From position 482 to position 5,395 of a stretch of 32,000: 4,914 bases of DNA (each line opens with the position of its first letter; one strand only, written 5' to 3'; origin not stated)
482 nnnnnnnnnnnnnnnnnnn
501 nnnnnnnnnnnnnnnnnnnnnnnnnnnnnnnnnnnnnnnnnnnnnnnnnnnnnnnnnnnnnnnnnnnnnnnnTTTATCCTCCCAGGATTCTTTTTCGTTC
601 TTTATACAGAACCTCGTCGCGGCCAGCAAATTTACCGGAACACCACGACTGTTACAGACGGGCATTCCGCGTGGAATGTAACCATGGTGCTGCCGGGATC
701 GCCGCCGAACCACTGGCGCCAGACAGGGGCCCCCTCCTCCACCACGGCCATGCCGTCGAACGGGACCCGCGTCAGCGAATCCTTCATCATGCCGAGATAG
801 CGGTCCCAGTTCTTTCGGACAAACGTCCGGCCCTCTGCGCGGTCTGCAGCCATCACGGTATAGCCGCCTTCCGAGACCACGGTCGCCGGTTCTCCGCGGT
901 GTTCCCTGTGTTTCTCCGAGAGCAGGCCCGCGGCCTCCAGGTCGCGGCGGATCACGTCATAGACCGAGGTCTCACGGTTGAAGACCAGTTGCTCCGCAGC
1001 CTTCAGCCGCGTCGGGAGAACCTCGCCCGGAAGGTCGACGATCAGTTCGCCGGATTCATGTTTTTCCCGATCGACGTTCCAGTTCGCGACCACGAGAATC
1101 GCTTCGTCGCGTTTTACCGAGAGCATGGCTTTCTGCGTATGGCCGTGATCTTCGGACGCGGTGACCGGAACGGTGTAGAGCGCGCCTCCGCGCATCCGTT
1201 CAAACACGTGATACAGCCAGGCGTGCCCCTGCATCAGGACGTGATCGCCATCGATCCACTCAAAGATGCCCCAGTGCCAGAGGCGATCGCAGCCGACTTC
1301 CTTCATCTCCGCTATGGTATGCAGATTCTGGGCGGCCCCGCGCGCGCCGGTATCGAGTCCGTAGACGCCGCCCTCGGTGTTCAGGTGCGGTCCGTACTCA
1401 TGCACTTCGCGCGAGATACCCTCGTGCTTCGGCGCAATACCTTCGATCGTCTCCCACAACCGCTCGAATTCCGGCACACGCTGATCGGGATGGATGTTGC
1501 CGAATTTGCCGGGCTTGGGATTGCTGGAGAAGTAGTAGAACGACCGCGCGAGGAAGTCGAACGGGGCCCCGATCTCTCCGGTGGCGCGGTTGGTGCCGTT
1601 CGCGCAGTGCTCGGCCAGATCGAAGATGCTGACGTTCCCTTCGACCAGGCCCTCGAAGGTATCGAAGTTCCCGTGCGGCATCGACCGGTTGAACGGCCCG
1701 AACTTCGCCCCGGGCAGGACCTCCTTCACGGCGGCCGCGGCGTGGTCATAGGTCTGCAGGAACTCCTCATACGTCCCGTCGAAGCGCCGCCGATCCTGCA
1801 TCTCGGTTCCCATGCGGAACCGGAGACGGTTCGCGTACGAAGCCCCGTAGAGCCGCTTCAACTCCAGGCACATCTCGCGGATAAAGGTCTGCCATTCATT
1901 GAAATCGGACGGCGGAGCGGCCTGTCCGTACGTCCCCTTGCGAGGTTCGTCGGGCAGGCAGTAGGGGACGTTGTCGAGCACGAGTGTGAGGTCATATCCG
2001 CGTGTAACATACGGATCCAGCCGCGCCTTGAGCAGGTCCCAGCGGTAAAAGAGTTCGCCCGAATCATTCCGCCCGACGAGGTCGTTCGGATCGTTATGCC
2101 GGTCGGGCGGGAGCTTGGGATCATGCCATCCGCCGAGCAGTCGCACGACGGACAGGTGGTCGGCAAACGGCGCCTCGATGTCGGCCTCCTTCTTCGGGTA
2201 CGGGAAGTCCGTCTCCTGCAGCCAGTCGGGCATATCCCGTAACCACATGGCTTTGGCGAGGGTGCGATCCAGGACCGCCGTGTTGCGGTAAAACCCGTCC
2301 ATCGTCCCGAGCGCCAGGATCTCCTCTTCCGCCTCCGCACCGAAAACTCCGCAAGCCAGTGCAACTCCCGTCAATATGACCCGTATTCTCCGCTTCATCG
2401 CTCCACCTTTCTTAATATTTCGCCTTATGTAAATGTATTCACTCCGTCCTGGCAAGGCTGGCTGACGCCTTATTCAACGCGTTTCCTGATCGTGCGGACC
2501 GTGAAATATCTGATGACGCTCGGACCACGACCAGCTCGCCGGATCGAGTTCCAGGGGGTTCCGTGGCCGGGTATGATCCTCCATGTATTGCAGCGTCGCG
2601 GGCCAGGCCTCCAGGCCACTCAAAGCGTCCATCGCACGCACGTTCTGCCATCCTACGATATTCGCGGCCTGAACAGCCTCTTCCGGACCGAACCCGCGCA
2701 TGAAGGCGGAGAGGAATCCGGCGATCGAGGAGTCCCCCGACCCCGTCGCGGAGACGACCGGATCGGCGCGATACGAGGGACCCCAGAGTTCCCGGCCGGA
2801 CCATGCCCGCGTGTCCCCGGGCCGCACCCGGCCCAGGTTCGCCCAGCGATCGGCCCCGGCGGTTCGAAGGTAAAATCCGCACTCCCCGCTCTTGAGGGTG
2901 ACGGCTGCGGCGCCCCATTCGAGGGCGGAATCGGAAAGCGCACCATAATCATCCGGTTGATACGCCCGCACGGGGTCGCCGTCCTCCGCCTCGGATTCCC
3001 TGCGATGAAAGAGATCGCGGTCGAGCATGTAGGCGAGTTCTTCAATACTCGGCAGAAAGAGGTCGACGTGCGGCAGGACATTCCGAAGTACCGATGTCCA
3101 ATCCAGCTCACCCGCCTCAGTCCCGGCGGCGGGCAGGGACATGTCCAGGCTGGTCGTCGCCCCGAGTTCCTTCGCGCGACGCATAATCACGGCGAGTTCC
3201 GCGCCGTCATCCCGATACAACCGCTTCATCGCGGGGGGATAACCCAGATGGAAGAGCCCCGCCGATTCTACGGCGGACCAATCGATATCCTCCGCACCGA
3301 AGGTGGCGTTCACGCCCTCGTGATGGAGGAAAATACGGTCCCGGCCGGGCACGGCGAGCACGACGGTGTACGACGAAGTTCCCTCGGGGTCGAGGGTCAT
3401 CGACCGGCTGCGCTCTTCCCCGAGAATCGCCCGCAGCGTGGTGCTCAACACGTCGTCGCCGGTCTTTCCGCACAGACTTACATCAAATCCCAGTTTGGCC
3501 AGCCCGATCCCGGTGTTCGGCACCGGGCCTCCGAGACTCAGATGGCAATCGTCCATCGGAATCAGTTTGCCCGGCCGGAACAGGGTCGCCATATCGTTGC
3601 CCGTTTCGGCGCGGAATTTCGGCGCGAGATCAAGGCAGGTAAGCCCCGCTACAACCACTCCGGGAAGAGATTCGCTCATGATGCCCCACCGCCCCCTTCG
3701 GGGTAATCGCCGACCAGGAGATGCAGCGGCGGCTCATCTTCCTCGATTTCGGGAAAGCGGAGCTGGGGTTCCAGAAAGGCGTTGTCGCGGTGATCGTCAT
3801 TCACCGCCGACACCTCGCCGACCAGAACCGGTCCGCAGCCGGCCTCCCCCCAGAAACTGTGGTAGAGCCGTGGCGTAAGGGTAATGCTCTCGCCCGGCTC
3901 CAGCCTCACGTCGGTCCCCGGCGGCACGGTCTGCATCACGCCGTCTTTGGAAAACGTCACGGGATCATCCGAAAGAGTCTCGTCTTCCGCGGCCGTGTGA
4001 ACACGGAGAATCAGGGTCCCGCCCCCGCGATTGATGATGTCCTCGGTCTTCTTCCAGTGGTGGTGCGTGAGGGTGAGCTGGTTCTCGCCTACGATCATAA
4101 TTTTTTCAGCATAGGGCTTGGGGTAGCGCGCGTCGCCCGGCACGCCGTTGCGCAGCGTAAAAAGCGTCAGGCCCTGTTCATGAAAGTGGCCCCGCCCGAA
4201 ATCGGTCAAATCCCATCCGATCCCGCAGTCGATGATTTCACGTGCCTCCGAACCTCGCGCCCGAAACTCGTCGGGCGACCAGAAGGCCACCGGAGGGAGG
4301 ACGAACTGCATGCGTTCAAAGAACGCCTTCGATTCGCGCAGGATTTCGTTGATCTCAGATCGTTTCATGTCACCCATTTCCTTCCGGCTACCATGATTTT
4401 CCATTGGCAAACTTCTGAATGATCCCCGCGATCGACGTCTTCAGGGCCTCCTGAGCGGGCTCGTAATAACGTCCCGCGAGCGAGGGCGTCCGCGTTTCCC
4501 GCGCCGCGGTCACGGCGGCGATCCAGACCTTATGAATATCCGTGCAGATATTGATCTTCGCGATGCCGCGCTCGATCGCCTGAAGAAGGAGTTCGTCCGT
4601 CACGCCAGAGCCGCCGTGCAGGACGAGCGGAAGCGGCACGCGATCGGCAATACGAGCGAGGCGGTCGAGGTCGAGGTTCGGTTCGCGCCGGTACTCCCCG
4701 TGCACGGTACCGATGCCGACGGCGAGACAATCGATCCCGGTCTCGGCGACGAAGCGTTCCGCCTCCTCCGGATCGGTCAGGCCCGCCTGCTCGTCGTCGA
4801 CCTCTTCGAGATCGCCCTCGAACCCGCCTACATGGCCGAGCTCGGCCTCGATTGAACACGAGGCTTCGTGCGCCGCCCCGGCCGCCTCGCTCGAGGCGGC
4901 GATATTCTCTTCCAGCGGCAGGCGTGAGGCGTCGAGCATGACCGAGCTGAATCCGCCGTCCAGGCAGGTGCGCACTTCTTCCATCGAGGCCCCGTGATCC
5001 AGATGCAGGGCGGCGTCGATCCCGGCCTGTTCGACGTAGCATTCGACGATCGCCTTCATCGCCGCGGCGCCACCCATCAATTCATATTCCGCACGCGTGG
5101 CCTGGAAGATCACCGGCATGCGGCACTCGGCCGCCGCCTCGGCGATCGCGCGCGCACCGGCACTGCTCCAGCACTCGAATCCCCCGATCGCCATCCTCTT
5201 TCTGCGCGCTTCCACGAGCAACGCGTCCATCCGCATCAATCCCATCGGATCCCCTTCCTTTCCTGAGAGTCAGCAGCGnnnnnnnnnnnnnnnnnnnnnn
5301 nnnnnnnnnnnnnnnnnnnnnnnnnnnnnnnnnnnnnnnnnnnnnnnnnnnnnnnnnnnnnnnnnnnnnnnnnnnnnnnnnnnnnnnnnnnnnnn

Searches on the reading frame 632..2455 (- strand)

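Call 7: search_protein_families(library=pfam, proteins=[window:632-2455:-], max_evalue=0.001)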
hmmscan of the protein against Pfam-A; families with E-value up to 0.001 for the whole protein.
window:632-2455:- (607 aa): 1 family
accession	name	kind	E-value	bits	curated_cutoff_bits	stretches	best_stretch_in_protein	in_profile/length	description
PF01229.23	Glyco_hydro_39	-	1.3e-09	37.9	26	1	129-307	65-226/472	Glycosyl hydrolases family 39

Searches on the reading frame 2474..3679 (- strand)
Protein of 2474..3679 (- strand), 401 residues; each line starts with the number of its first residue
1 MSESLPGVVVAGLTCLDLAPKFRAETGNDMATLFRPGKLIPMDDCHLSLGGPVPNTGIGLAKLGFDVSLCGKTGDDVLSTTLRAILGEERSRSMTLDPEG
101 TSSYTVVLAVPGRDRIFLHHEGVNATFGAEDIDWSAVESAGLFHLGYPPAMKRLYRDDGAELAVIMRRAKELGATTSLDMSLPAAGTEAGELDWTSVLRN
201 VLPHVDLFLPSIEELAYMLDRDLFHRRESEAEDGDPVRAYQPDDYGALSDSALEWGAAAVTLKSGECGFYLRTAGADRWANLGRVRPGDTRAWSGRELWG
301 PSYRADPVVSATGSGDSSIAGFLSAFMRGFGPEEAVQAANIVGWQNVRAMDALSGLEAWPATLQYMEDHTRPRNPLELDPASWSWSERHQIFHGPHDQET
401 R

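Call 7: search_protein_families(library=pfam, proteins=[window:2474-3679:-], max_evalue=0.001)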
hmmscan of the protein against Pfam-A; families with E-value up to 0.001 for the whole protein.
window:2474-3679:- (401 aa): 1 family
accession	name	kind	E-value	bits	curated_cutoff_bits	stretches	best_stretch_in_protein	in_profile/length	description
PF00294.29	PfkB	-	5.1e-20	72.4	25.8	1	38-354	24-297/302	pfkB family carbohydrate kinase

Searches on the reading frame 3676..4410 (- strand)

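Call 7: search_protein_families(library=pfam, proteins=[window:3676-4410:-], max_evalue=0.001)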
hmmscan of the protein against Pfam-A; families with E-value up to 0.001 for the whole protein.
window:3676-4410:- (244 aa): 1 family
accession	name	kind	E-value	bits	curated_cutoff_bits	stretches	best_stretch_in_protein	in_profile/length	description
PF07385.18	Lyx_isomer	-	3.2e-94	314.7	20.8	1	15-236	1-222/222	D-lyxose isomerase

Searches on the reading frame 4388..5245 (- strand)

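Call 7: search_protein_families(library=pfam, proteins=[window:4388-5245:-], max_evalue=0.001)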
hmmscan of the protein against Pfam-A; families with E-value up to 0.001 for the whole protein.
window:4388-5245:- (285 aa): 1 family
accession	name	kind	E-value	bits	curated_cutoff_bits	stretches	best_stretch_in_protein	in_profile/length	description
PF01116.26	F_bP_aldolase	-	8e-82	275.3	25.5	1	5-279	2-272/277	Fructose-bisphosphate aldolase class-II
